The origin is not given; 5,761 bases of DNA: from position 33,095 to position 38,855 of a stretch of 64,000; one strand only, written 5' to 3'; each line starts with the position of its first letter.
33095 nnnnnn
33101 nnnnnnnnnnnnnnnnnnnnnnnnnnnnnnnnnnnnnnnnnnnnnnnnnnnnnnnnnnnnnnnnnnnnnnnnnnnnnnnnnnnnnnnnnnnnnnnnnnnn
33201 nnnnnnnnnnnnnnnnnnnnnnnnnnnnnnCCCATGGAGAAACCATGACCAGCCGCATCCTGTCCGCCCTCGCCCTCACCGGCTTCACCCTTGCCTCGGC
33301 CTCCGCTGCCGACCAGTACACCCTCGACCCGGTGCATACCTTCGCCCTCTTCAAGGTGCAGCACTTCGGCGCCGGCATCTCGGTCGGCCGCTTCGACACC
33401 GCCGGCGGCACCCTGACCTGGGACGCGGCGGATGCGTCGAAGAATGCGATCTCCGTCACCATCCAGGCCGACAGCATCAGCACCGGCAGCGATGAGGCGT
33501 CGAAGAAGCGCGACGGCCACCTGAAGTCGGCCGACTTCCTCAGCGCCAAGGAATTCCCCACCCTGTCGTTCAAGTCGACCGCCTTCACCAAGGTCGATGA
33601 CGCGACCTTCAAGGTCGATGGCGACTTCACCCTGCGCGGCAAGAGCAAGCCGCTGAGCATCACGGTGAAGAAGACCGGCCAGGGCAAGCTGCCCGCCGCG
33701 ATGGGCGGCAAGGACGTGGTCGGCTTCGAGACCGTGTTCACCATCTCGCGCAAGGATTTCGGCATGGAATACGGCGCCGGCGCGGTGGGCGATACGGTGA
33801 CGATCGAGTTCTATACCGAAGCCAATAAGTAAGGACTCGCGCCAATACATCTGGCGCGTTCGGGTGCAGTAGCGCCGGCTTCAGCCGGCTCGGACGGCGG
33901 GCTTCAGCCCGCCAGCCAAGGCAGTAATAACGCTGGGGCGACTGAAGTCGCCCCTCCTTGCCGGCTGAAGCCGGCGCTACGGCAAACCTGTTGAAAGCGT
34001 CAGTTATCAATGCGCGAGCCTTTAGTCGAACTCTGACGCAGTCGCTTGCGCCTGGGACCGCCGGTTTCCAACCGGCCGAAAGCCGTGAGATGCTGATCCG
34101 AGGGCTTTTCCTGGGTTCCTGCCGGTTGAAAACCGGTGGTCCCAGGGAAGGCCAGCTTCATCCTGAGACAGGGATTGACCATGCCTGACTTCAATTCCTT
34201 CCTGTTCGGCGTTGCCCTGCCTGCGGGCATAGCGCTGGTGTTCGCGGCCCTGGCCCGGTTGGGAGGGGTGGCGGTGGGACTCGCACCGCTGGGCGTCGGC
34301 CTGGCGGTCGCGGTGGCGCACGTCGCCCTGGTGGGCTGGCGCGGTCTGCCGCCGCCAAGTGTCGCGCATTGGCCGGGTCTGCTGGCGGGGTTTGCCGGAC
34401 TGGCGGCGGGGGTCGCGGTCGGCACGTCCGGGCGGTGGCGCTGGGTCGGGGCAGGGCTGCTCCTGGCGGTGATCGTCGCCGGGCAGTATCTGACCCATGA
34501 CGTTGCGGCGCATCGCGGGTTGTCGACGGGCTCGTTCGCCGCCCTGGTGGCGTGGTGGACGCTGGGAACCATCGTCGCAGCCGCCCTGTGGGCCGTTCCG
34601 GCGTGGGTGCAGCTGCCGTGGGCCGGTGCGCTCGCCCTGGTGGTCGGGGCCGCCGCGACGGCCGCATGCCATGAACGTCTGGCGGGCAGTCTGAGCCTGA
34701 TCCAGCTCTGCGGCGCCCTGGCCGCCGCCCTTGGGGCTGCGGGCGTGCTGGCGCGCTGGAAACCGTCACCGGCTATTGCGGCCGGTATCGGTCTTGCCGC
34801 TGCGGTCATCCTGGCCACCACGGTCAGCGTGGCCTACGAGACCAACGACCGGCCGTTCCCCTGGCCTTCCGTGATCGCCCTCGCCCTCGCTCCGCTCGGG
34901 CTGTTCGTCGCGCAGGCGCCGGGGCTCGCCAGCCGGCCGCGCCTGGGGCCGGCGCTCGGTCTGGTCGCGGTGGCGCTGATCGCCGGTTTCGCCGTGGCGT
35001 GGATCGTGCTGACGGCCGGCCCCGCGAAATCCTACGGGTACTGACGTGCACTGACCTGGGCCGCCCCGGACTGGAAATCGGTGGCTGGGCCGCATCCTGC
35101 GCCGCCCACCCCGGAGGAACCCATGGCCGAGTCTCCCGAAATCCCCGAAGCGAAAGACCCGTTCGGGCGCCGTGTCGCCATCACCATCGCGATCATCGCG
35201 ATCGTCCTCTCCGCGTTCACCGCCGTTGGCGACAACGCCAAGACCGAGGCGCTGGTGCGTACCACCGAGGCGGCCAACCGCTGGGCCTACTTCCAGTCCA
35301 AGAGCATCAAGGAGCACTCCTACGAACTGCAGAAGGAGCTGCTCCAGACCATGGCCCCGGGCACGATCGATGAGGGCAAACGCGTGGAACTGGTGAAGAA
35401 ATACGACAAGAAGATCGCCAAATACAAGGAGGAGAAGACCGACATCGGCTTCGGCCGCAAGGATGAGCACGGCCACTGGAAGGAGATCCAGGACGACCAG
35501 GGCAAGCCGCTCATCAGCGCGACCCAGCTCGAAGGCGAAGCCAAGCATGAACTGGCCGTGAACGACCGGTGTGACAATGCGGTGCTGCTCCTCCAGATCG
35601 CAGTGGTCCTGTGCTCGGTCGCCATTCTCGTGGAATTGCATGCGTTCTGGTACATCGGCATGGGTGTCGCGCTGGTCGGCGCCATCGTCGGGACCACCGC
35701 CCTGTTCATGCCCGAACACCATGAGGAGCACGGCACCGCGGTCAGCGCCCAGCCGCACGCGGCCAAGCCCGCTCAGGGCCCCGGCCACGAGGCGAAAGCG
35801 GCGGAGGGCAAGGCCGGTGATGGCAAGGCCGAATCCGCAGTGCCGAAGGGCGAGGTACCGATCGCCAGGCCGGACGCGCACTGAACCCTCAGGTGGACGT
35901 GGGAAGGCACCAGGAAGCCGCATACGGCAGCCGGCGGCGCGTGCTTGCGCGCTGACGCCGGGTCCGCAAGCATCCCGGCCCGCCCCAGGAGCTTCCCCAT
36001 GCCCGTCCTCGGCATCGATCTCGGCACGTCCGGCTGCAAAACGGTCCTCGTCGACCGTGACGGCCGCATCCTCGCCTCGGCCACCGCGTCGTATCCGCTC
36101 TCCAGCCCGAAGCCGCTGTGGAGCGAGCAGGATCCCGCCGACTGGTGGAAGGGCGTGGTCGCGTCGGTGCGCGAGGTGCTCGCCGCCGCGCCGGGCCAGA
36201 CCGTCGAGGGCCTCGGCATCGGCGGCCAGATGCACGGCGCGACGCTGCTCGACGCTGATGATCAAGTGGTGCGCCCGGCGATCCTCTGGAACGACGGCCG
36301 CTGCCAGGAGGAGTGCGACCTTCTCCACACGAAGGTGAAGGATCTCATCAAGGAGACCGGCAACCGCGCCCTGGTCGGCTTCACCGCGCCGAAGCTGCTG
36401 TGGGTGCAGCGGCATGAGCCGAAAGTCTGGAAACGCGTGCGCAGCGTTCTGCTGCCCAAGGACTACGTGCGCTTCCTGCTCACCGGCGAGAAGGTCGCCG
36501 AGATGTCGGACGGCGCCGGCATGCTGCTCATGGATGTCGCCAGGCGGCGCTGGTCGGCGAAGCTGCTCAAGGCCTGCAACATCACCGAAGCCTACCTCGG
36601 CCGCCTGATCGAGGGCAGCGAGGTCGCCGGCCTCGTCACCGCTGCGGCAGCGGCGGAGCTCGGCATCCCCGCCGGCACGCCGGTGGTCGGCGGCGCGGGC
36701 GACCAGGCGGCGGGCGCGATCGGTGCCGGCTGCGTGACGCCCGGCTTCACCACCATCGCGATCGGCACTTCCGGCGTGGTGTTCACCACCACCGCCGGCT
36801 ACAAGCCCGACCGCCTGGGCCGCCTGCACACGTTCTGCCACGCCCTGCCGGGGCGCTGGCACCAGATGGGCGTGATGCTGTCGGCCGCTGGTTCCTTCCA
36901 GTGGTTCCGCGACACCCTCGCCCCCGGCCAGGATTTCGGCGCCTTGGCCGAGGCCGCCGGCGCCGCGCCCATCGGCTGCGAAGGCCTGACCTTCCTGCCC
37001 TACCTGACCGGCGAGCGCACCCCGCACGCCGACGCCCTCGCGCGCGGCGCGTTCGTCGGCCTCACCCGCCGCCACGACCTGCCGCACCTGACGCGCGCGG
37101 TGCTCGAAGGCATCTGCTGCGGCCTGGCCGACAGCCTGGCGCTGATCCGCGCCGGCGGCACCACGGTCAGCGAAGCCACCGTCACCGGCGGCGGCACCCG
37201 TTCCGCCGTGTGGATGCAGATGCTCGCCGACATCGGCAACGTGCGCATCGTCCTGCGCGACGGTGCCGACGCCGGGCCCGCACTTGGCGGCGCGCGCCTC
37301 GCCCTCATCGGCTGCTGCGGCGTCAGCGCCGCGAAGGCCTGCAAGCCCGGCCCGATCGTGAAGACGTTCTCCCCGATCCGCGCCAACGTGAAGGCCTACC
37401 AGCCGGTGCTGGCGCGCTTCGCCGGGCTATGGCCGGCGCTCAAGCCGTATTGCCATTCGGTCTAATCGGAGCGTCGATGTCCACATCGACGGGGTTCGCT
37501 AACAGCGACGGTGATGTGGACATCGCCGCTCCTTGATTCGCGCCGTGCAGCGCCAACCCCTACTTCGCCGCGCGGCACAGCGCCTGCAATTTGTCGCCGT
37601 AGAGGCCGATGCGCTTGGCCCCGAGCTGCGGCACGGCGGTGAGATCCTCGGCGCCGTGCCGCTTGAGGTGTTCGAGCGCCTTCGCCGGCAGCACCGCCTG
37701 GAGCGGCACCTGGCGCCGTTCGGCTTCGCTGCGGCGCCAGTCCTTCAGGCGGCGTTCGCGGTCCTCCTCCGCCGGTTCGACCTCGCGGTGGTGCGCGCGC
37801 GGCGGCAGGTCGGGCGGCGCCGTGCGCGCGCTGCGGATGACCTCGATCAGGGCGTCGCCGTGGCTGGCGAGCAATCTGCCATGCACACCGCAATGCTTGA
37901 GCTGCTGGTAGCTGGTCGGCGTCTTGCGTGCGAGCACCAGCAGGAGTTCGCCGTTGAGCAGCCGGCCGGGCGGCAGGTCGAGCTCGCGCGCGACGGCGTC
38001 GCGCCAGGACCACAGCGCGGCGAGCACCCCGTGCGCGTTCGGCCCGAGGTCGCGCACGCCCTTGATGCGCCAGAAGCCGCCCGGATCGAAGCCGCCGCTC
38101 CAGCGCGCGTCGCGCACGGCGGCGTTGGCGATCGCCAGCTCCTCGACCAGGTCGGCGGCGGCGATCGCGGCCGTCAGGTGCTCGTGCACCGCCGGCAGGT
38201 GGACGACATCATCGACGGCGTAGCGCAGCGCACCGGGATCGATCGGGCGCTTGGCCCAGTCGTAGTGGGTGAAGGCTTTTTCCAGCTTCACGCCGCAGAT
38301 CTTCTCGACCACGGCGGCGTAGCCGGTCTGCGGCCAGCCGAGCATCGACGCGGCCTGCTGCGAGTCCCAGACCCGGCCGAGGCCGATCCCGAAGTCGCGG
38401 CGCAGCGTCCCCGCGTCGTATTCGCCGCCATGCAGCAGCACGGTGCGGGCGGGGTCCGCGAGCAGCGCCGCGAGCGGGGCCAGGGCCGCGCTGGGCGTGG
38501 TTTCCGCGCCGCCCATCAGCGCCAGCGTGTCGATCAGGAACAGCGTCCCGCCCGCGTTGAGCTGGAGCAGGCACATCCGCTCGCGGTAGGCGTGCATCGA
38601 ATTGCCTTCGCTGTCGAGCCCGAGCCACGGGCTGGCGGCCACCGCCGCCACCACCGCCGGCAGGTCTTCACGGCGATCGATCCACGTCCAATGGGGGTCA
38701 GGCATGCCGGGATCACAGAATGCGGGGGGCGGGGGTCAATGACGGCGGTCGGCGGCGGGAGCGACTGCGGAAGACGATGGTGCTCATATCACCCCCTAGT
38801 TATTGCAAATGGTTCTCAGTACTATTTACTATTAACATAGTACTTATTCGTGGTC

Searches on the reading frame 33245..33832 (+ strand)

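Call 30: search_protein_families(library=pfam, proteins=[window:33245-33832:+], max_evalue=0.001)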
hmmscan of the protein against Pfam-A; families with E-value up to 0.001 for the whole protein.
window:33245-33832:+ (195 aa): 1 family
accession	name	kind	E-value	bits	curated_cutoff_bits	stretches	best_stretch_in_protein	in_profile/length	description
PF04264.18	YceI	-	5.7e-40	137.6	23.7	1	25-193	1-150/150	YceI-like domain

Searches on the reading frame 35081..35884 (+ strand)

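Call 30: search_protein_families(library=pfam, proteins=[window:35081-35884:+], max_evalue=0.001)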
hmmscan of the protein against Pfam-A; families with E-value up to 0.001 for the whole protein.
window:35081-35884:+ (267 aa): 1 family
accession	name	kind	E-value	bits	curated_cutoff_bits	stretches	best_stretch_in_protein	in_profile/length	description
PF14235.11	DUF4337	-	2.4e-38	132.3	27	1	30-207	2-160/161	Domain of unknown function (DUF4337)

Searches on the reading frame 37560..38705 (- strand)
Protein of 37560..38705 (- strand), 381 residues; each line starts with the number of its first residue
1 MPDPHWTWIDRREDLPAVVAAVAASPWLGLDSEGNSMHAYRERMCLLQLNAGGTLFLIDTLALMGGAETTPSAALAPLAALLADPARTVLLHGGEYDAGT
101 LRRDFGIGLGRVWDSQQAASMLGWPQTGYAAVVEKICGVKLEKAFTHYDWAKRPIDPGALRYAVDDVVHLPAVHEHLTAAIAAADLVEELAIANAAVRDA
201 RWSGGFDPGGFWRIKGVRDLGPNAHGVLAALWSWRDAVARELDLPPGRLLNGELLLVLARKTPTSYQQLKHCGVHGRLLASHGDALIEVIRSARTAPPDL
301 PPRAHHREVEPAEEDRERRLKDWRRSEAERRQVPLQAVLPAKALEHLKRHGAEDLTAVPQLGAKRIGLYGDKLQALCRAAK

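Call 30: search_protein_families(library=pfam, proteins=[window:37560-38705:-], max_evalue=0.001)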
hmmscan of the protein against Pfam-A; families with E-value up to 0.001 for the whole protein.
window:37560-38705:- (381 aa): 2 families
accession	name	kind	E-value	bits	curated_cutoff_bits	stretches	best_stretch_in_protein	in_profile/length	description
PF01612.26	DNA_pol_A_exo1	-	2.2e-25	89.9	23.6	1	7-179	2-170/173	3'-5' exonuclease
PF00570.28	HRDC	-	4.2e-21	75.1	23.8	2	226-290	3-68/68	HRDC domain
